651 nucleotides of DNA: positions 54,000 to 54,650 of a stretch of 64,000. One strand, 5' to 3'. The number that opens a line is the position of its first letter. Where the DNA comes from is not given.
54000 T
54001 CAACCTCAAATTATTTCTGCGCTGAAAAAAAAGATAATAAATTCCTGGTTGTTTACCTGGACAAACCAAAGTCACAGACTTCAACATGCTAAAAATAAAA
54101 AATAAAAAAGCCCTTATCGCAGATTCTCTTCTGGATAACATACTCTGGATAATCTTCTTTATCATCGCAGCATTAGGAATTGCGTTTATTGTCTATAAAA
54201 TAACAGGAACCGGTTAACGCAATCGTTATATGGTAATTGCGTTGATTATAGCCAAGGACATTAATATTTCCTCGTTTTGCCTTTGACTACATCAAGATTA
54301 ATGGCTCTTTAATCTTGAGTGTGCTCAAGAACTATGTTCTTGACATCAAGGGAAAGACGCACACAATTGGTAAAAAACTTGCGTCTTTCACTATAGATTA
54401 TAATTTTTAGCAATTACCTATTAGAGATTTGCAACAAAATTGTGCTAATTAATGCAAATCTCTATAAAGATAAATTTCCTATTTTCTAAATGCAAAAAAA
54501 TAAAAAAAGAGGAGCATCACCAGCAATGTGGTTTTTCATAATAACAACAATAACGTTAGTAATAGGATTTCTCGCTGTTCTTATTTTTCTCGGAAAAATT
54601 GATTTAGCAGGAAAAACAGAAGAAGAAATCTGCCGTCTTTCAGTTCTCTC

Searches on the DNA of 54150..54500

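Call 58: search_rna_families(source=window, start=54150, end=54500, threshold=evalue, max_evalue=10)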
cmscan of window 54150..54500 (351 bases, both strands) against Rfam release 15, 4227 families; matches with E-value up to 10: 8.
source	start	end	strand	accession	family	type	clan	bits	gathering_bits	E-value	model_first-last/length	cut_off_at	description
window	54415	54471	-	RF00245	mir-19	Gene; miRNA;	CL00110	22.7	50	0.047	1-79/79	no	mir-19 microRNA precursor family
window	54349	54422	-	RF02495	ohsC_RNA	Gene; antitoxin;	-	20.9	50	0.71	1-77/77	no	Oppression of Hydrophobic ORF by sRNA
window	54419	54465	-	RF04255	MIR8001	Gene; miRNA;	-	19.1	90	0.42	1-67/67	no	MIR8001 microRNA precursor family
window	54350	54419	+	RF00351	snoR20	Gene; snRNA; snoRNA; CD-box;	-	18.8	43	4.9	1-90/90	no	Small nucleolar RNA R20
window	54421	54467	+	RF04255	MIR8001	Gene; miRNA;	-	18.7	90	0.53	1-67/67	no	MIR8001 microRNA precursor family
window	54435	54478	-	RF02750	ES003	Gene; sRNA;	-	16.7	37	0.67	1-53/53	no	ES003 sRNA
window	54415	54471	+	RF00245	mir-19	Gene; miRNA;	CL00110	16.2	50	2.1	1-79/79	no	mir-19 microRNA precursor family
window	54352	54411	-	RF02057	STnc40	Gene; sRNA;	-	15.2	45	6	21-68/70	no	Salmonella enterica sRNA STnc40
